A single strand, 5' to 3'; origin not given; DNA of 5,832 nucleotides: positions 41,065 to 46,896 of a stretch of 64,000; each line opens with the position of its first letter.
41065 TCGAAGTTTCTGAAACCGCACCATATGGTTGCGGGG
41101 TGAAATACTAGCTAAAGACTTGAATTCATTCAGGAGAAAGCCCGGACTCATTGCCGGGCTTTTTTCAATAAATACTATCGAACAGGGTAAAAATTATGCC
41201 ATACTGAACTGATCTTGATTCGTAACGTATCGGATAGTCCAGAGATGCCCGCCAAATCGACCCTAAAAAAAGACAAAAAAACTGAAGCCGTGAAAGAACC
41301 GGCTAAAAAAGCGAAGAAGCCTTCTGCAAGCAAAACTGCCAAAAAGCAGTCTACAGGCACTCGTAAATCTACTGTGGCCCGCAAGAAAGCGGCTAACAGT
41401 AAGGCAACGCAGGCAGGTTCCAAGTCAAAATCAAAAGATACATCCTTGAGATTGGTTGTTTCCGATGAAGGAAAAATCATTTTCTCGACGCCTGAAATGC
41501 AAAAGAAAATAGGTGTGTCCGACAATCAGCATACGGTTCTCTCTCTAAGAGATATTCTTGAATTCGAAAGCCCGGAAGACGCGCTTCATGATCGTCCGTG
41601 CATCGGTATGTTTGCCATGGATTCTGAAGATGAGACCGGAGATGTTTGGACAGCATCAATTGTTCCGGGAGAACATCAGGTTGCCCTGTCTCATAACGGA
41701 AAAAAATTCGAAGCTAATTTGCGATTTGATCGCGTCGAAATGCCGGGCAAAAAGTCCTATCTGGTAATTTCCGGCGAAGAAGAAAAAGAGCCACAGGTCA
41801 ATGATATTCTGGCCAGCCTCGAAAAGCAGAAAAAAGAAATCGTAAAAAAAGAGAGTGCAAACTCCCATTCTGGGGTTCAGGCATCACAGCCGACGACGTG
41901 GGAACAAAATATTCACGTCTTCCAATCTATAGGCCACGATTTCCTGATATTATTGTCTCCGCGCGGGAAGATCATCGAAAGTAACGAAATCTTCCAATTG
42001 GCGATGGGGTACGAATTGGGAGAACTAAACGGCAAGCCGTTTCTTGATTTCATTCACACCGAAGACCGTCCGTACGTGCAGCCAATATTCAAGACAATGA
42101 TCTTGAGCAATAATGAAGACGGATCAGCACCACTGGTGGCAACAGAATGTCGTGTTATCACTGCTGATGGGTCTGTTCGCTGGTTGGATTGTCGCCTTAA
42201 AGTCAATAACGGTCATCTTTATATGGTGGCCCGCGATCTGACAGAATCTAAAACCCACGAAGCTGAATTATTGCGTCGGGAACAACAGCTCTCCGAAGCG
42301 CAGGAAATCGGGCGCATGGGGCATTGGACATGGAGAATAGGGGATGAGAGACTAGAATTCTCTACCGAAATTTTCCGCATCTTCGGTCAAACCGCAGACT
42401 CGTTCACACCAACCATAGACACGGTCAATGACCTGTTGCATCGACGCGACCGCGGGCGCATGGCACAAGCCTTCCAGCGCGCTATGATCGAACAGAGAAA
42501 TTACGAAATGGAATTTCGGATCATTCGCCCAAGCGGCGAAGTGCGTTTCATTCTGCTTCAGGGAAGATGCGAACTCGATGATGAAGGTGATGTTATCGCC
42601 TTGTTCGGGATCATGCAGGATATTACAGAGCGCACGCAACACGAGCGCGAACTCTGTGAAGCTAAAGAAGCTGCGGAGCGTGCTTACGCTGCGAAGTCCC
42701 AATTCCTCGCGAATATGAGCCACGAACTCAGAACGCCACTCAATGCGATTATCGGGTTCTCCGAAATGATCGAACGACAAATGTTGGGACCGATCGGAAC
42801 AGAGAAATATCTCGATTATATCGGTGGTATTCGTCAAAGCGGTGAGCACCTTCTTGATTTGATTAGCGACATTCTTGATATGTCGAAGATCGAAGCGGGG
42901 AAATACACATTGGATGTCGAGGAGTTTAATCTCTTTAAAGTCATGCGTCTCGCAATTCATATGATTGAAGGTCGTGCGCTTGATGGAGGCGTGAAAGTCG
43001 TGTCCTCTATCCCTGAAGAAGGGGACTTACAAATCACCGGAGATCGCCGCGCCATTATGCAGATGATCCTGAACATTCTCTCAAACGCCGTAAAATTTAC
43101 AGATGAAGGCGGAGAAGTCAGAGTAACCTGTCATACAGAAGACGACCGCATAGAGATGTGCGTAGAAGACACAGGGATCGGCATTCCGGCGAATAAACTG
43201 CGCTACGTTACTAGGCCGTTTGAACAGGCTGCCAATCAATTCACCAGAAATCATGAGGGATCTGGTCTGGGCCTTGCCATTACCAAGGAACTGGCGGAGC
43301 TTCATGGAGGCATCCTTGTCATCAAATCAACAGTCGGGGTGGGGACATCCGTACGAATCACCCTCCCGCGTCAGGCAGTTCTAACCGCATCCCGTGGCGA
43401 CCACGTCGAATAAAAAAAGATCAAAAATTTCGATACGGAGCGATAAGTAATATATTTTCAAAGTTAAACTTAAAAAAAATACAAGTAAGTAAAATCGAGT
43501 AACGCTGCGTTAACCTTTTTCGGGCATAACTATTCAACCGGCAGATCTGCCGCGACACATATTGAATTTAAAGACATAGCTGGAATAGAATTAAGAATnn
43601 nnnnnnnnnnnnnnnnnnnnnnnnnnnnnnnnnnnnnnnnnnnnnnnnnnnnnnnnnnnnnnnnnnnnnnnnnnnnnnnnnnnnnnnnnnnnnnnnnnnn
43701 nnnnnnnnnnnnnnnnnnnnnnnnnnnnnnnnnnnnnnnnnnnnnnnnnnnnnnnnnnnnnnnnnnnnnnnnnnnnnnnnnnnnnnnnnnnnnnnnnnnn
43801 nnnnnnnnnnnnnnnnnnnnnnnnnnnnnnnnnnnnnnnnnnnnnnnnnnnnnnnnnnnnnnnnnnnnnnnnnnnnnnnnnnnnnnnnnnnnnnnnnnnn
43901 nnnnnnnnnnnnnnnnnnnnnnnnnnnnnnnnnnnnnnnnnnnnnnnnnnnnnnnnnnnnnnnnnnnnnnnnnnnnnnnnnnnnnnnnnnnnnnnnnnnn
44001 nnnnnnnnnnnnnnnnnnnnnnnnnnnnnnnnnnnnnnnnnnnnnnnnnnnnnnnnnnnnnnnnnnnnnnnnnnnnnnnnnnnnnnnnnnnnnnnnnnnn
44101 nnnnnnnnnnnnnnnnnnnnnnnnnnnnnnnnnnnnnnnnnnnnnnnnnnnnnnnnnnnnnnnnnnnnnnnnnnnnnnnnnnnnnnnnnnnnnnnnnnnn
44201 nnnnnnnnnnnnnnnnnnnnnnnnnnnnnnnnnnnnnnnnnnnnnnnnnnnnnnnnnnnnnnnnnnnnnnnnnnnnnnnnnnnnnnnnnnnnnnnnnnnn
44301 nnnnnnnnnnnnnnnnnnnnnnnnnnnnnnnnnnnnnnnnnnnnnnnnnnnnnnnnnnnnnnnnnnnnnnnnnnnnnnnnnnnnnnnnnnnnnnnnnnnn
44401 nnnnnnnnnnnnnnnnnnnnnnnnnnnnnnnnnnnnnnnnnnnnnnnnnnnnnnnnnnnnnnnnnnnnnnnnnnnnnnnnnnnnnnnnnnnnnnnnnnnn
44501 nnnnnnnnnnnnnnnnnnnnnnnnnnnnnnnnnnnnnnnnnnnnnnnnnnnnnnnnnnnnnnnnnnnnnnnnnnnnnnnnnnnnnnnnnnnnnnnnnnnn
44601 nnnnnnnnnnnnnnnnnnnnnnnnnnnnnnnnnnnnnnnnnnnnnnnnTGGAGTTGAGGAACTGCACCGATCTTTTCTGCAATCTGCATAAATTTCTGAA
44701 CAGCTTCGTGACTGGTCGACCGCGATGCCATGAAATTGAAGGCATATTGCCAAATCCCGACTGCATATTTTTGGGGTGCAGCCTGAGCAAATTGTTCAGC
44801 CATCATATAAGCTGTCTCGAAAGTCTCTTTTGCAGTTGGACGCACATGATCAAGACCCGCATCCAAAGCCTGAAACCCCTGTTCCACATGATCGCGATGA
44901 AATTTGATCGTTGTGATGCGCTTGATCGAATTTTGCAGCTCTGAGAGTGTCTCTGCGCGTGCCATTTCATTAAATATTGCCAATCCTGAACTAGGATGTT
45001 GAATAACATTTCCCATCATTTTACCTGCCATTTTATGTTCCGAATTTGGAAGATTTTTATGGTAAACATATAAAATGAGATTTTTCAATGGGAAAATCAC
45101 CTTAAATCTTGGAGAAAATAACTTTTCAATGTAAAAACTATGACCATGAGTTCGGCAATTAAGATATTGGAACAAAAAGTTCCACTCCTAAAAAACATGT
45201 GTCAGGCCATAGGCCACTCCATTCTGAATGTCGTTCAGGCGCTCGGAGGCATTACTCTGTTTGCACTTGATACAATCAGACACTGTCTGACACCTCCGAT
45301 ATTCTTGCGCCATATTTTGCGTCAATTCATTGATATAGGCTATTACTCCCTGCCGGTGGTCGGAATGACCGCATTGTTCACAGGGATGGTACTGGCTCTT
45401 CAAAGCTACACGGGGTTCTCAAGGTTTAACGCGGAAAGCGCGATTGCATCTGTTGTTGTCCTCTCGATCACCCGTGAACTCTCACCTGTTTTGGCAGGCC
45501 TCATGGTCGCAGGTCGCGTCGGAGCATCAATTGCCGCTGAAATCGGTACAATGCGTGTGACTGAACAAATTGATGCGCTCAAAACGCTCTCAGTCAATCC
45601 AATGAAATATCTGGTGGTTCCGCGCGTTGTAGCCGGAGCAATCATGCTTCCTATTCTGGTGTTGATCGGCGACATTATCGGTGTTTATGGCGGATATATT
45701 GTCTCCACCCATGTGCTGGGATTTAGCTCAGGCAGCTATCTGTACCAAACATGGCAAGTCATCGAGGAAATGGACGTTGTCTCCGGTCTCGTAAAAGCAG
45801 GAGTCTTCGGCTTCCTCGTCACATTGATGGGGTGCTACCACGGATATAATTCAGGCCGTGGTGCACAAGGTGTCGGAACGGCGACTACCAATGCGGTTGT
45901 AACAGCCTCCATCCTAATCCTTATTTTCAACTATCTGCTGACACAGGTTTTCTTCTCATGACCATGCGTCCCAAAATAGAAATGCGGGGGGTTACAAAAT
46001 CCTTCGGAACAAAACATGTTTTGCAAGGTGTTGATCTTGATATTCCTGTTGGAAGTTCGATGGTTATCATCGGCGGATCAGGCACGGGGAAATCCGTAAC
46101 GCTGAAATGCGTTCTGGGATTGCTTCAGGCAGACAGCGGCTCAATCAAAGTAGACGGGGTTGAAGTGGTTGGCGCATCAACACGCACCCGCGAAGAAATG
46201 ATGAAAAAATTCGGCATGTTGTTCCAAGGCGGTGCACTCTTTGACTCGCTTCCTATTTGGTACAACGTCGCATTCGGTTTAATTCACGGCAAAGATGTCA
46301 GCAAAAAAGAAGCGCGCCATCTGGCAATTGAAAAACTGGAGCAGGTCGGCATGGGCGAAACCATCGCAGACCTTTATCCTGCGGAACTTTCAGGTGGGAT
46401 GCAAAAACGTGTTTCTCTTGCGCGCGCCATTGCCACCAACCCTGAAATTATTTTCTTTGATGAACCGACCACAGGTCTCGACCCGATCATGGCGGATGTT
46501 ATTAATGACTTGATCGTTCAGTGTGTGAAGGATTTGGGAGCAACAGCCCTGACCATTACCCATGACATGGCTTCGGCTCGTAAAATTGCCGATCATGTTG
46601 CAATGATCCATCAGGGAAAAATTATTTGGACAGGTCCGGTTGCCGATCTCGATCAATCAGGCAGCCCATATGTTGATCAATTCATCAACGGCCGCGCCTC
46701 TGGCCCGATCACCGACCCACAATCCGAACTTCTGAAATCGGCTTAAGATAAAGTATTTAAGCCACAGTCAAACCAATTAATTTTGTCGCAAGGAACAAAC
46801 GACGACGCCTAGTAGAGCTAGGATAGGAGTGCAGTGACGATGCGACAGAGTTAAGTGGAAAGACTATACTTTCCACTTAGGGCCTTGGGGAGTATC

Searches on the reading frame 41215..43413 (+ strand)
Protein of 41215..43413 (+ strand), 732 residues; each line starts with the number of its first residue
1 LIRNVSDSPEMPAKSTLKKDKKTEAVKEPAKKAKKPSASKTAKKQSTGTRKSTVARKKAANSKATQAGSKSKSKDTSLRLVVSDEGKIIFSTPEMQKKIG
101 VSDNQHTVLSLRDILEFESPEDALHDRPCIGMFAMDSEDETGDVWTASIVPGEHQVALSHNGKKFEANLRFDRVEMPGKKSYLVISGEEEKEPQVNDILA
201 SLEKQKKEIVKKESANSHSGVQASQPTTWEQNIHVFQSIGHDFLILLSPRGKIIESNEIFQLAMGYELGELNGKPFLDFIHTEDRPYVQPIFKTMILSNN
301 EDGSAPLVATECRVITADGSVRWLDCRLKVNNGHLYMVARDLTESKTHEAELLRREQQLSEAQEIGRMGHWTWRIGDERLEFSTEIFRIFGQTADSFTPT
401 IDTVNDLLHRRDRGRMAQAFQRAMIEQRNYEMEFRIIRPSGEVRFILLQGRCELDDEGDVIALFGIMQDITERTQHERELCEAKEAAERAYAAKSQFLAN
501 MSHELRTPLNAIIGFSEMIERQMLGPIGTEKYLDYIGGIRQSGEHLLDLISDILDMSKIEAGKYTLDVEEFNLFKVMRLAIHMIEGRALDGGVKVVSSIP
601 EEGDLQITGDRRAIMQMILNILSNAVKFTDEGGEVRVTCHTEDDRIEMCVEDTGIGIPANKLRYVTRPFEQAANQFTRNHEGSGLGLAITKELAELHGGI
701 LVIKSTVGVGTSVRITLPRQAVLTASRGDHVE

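Call 15: search_protein_families(library=pfam, proteins=[window:41215-43413:+], max_evalue=0.001)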
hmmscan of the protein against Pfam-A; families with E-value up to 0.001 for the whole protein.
window:41215-43413:+ (732 aa): 8 families
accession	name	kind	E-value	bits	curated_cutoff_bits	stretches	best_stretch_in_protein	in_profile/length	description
PF02518.31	HATPase_c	-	6.1e-28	97.9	26.4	1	609-720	1-110/111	Histidine kinase-, DNA gyrase B-, and HSP90-like ATPase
PF08447.18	PAS_3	-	8.3e-28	96.9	25.6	2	381-466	3-88/89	PAS fold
PF00512.31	HisKA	-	3.7e-21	75.4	26.9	1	493-562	1-66/66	His Kinase A (phospho-acceptor) domain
PF00989.32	PAS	-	2e-12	47.5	22.6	1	241-327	11-92/113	PAS fold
PF08448.16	PAS_4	-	3.6e-12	46.9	23.1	1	403-474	39-109/110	PAS fold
PF13426.13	PAS_9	-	1.3e-09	38.7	27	0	244-344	4-103/103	PAS domain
PF13581.12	HATPase_c_2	-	4.9e-06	27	27.4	1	622-714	40-124/127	Histidine kinase-like ATPase domain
PF14598.12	PAS_11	-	0.0002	21.8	25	0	243-332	4-87/109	PAS domain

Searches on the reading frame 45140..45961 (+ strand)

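Call 15: search_protein_families(library=pfam, proteins=[window:45140-45961:+], max_evalue=0.001)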
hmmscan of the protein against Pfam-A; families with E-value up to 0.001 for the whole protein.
window:45140-45961:+ (273 aa): 1 family
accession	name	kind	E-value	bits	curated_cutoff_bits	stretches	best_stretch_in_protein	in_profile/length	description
PF02405.21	MlaE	-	7.8e-81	271.1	22.5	1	59-269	1-211/212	Permease MlaE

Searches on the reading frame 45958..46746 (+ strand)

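Call 15: search_protein_families(library=pfam, proteins=[window:45958-46746:+], max_evalue=0.001)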
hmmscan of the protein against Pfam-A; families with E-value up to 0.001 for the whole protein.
window:45958-46746:+ (262 aa): 4 families
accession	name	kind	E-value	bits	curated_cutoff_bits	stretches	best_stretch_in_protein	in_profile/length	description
PF00005.33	ABC_tran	-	1.1e-29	104.2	25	1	22-172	1-137/137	ABC transporter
PF13304.12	AAA_21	-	3.8e-06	27.6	27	0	139-202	233-298/304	AAA domain, putative AbiEii toxin, Type IV TA system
PF13401.12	AAA_22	-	0.00038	21.2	27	0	33-90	6-59/130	AAA domain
PF13245.12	AAA_19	-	0.00083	20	25.1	0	34-85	13-61/134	AAA domain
